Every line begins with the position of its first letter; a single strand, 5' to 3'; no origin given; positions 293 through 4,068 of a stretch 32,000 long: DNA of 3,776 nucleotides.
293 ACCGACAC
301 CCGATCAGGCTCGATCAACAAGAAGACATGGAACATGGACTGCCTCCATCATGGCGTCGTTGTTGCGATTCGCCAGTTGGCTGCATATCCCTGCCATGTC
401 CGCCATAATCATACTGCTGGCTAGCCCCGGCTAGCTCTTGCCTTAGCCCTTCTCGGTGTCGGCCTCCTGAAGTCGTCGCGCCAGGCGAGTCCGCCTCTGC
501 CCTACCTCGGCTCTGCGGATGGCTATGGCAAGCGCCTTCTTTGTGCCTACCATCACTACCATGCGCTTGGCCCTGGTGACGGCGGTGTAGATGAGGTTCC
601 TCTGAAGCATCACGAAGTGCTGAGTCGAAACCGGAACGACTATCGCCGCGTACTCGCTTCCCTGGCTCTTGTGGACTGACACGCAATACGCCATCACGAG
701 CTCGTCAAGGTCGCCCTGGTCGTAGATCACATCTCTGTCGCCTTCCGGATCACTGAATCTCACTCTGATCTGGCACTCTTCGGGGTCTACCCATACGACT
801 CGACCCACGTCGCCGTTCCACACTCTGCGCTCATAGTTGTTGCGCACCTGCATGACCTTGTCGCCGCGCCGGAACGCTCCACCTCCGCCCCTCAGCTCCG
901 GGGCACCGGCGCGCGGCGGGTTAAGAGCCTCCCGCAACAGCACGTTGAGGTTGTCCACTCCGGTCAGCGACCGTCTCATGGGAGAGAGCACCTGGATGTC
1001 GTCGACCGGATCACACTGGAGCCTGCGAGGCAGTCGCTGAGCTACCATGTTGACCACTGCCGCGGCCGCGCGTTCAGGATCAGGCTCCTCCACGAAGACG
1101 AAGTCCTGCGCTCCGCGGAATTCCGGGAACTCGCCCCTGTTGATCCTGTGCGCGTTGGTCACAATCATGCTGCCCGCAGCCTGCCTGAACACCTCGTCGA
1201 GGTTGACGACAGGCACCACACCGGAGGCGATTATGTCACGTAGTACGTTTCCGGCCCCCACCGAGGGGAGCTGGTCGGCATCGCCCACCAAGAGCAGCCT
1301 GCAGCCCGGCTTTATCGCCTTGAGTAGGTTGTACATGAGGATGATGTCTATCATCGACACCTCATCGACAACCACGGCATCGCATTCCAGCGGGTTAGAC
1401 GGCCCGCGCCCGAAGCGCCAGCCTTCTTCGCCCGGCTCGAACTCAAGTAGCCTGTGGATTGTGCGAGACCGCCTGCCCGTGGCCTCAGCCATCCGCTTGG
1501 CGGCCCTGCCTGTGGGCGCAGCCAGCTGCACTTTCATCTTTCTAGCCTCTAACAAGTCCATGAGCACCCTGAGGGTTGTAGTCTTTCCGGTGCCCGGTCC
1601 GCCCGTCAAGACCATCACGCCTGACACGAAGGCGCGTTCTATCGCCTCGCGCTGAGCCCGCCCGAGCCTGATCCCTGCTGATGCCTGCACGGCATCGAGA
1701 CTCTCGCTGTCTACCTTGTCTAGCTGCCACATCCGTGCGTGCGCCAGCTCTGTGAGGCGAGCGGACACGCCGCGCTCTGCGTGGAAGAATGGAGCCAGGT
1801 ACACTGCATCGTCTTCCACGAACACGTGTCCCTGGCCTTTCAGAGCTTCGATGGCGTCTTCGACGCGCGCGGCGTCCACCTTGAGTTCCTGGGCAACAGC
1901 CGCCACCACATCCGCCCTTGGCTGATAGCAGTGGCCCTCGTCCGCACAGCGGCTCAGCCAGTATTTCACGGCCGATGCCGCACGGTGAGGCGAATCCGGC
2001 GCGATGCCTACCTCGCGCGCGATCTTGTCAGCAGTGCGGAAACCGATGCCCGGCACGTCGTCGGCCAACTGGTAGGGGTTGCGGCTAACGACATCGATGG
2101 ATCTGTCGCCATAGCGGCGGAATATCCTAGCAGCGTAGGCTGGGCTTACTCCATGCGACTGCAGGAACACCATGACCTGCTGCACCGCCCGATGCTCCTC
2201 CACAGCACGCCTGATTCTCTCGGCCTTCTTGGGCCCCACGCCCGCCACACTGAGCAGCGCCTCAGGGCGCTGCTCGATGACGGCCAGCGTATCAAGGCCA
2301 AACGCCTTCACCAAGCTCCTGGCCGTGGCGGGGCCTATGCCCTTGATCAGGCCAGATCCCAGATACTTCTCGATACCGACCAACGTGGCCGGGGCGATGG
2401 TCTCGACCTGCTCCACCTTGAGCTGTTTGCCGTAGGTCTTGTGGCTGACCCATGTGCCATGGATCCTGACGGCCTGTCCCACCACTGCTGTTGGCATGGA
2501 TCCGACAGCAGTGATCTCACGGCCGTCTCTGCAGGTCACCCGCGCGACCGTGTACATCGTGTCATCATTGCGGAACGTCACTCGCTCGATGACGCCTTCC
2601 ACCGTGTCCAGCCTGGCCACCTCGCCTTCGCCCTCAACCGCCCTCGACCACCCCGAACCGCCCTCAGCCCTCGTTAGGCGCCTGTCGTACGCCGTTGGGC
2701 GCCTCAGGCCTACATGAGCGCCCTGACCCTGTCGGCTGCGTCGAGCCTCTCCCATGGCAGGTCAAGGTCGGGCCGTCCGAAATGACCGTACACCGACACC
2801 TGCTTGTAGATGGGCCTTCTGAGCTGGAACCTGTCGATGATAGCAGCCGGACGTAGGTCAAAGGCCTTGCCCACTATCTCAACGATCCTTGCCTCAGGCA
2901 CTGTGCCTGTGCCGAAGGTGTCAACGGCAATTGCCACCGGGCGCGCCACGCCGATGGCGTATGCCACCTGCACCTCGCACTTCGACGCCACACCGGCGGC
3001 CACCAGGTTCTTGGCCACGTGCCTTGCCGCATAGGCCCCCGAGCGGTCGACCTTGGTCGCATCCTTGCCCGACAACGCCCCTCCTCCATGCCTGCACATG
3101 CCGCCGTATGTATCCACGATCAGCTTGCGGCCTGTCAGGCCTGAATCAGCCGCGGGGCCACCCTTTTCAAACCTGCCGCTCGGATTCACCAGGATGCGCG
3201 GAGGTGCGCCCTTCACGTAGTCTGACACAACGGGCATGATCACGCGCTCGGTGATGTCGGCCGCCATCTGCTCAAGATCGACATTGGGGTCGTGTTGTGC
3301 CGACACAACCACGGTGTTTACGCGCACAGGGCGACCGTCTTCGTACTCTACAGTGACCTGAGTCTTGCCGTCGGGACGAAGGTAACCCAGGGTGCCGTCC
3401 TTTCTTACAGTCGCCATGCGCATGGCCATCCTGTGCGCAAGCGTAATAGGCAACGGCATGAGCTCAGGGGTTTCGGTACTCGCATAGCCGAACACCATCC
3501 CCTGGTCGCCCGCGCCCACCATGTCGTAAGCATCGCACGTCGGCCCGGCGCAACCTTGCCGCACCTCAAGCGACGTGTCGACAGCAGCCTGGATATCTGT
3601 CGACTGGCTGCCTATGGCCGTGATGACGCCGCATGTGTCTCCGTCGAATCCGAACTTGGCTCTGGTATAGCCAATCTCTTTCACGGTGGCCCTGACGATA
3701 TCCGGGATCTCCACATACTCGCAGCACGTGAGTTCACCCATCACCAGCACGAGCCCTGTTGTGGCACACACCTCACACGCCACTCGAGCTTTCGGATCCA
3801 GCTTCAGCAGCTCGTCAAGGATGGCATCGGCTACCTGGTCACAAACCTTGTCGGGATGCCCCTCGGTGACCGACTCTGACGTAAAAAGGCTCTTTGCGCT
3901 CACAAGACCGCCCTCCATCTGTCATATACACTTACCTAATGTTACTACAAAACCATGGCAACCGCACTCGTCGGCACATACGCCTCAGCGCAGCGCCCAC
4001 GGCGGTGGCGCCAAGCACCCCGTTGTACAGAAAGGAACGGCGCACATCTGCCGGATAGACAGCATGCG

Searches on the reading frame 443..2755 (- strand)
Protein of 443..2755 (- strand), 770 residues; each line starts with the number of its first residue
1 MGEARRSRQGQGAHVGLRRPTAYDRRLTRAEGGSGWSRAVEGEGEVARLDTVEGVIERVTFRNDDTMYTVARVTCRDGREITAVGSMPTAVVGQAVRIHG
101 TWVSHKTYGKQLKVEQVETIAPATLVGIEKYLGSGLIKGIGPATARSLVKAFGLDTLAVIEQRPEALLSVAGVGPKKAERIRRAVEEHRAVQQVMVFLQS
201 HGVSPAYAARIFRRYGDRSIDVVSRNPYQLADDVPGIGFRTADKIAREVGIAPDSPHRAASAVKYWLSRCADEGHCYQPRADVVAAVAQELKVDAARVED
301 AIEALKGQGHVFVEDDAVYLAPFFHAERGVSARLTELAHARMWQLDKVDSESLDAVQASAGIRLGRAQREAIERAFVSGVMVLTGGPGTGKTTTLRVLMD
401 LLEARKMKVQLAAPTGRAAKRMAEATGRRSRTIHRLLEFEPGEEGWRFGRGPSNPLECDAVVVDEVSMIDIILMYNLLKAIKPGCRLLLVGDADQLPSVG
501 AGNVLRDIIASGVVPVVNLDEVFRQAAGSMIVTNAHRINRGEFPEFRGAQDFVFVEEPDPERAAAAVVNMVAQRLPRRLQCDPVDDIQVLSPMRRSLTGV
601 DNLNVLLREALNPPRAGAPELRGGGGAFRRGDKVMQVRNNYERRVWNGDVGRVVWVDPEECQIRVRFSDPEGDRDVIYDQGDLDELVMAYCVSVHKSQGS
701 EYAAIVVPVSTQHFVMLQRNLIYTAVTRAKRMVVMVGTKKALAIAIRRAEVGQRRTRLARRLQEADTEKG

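Call 5: search_protein_families(library=pfam, proteins=[window:443-2755:-], max_evalue=0.001)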
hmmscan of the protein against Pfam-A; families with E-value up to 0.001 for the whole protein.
window:443-2755:- (770 aa): 15 families
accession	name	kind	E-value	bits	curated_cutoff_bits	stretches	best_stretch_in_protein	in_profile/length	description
PF13245.12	AAA_19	-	3.4e-45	153.9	25.1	1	368-500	1-133/134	AAA domain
PF13604.12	AAA_30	-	1.1e-42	146.4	27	1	364-544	2-174/191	AAA domain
PF14490.11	HHH_RecD2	-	3.7e-40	136.2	27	1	187-277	1-92/92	ATP-dependent RecD2 DNA helicase HHH domain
PF23139.1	OB_YrrC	-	9.6e-24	83.6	27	1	51-122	3-76/76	ATP-dependent DNA helicase YrrC, OB-fold domain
PF18335.7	SH3_13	-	1.2e-19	70.3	41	1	603-667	1-65/65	ATP-dependent RecD-like DNA helicase SH3 domain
PF13538.12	UvrD_C_2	-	5.3e-17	61.9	27.4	1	689-736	2-52/52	UvrD-like helicase C-terminal domain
PF14520.12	HHH_5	-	2e-14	54.3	27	1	137-184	7-54/57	Helix-hairpin-helix domain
PF13086.12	AAA_11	-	7.3e-08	32.9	27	1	366-422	4-68/257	AAA domain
PF01443.25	Viral_helicase1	-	1.6e-07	31.8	21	0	382-499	2-100/228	Viral superfamily 1 RNA helicase core domain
PF00633.29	HHH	-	4.5e-07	29.8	24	1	159-182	5-28/30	Helix-hairpin-helix motif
PF13401.12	AAA_22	-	8.7e-06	26.5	27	1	379-432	6-64/130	AAA domain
PF10391.15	DNA_pol_lambd_f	-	9.1e-06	25.8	29.8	0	137-163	6-31/51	Fingers domain of DNA polymerase lambda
PF12826.13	HHH_2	-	5.1e-05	23.8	27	1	137-186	8-56/64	Helix-hairpin-helix motif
PF00437.27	T2SSE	-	0.00063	18.9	24.9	0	371-409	133-173/370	Type II/IV secretion system protein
PF13521.12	AAA_28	-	0.00098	19.8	27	0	381-443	2-60/164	AAA domain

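Call 6: search_protein_families(library=ncbifam, proteins=[window:443-2755:-], max_evalue=0.01)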
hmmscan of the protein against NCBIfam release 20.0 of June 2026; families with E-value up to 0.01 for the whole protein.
window:443-2755:- (770 aa): 19 families
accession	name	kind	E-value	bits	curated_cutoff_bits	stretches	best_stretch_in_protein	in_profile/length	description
TIGR01448.2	helicase_RecD2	equivalog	2e-260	865.9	500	1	54-761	1-712/713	SF1B family DNA helicase RecD2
TIGR01447.1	recD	equivalog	6.6e-77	259.4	310.15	2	304-510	100-315/597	exodeoxyribonuclease V subunit alpha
NF008127.0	PRK10875.1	equivalog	4e-54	184.2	671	2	301-509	96-321/619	exodeoxyribonuclease V subunit alpha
TIGR02768.1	TraA_Ti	equivalog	1.2e-33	116.5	590.45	1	356-743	354-721/751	Ti-type conjugative transfer relaxase TraA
NF010464.0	PRK13889.1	subfamily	1.3e-23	82.9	1015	1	327-701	310-669/992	conjugal transfer relaxase TraA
NF010402.0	PRK13826.1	subfamily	8.9e-23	80.1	1317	1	348-744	367-744/1102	Dtr system oriT relaxase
TIGR00376.1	TIGR00376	hypoth_equivalog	2.7e-08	32.7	348.9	1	349-427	148-223/639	IGHMBP2 family helicase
TIGR00084.2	ruvA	equivalog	5.7e-07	29.3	85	1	137-181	80-126/202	Holliday junction branch migration protein RuvA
NF010263.0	PRK13709.1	equivalog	4.2e-06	24.3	2212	1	381-526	988-1133/1752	conjugative transfer relaxase/helicase TraI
NF040671.1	PLuB_AAA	exception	4.9e-06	24.2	999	1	360-419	812-872/1256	PLuB system helicase-like protein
NF010337.0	PRK13766.1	equivalog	5.1e-05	21.6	610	1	131-187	723-777/781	Hef nuclease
TIGR02760.1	TraI_TIGR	equivalog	8.8e-05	20.1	929.85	1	383-527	1041-1183/1960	conjugative transfer relaxase/helicase TraI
TIGR02881.1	spore_V_K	equivalog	0.0017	17.5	422.95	1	345-403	11-67/261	stage V sporulation protein K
TIGR03922.1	T7SS_EccA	equivalog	0.002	16.7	466.65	1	341-401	277-335/557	type VII secretion AAA-ATPase EccA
NF047565.1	PSM_export_PmtA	equivalog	0.0032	16.8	350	1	372-411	24-60/282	phenol-soluble modulin export ABC transporter ATP-binding protein PmtA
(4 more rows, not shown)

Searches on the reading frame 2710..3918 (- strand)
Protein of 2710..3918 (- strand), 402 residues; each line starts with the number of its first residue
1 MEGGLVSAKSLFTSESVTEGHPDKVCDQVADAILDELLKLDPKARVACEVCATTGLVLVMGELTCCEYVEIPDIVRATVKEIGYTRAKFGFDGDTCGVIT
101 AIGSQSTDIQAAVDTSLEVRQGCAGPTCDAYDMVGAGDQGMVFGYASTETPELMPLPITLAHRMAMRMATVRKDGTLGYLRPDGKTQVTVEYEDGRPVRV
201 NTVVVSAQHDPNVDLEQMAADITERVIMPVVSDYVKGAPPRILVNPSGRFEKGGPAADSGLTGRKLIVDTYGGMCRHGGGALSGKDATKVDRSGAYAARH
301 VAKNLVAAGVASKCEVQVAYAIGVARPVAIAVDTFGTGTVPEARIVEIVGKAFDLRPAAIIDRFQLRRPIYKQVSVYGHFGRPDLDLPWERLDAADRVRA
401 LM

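Call 5: search_protein_families(library=pfam, proteins=[window:2710-3918:-], max_evalue=0.001)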
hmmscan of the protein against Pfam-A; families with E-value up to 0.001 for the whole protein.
window:2710-3918:- (402 aa): 3 families
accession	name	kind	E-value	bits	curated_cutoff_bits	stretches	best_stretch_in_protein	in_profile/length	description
PF02773.21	S-AdoMet_synt_C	-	5e-65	218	25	1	253-391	2-138/138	S-adenosylmethionine synthetase, C-terminal domain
PF02772.21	S-AdoMet_synt_M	-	2.5e-46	157.1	29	1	134-250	2-120/120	S-adenosylmethionine synthetase, central domain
PF00438.25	S-AdoMet_synt_N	-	3.9e-41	140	33.1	1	10-106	2-98/99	S-adenosylmethionine synthetase, N-terminal domain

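Call 41: find_homologous_proteins(query=window:2710-3918:-, max_evalue=1e-100)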
Query window:2710-3918:- (402 aa): 7999 proteins with E <= 1e-100 among 8000 candidates; the best 120 are listed.
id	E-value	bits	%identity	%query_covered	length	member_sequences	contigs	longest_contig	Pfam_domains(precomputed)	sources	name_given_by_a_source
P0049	1.3e-261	885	100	99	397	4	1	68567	PF00438.26,PF02772.22,PF02773.22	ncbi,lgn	-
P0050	2.9e-226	769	85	100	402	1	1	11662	PF00438.26,PF02772.22,PF02773.22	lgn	-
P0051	4.0e-221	752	84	100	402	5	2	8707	PF00438.26,PF02772.22,PF02773.22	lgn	-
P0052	6.9e-206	702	77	100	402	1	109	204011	PF00438.26,PF02772.22,PF02773.22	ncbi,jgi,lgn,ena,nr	ncbi:MAG: methionine adenosyltransferase [Bacillota bacterium]|jgi:S-adenosylmethionine synthetase|n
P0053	7.0e-206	702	77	100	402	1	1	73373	PF00438.26,PF02772.22,PF02773.22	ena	-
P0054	9.1e-206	702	77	100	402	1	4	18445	PF00438.26,PF02772.22,PF02773.22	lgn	-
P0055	2.8e-204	697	77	99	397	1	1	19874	PF00438.26,PF02772.22,PF02773.22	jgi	-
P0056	3.5e-204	696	77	99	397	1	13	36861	PF00438.26,PF02772.22,PF02773.22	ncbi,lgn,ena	ncbi:MAG: methionine adenosyltransferase [Bacillota bacterium]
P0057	5.6e-203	692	-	-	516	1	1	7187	PF00438.26,PF02772.22,PF02773.22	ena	-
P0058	1.1e-200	685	76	100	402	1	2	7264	PF00438.26,PF02772.22,PF02773.22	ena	-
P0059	9.3e-194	662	74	99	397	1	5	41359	PF00438.26,PF02772.22,PF02773.22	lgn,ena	-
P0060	2.0e-189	648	72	100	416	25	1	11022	PF00438.26,PF02772.22,PF02773.22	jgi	-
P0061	1.0e-187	642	72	99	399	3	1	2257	PF00438.26,PF02772.22,PF02773.22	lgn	-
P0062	5.2e-185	633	72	98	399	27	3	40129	PF00438.26,PF02772.22,PF02773.22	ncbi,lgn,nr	ncbi:MAG: methionine adenosyltransferase [Firmicutes bacterium]|nr:methionine adenosyltransferase [B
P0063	7.5e-181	620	71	99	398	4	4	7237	PF00438.26,PF02772.22,PF02773.22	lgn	-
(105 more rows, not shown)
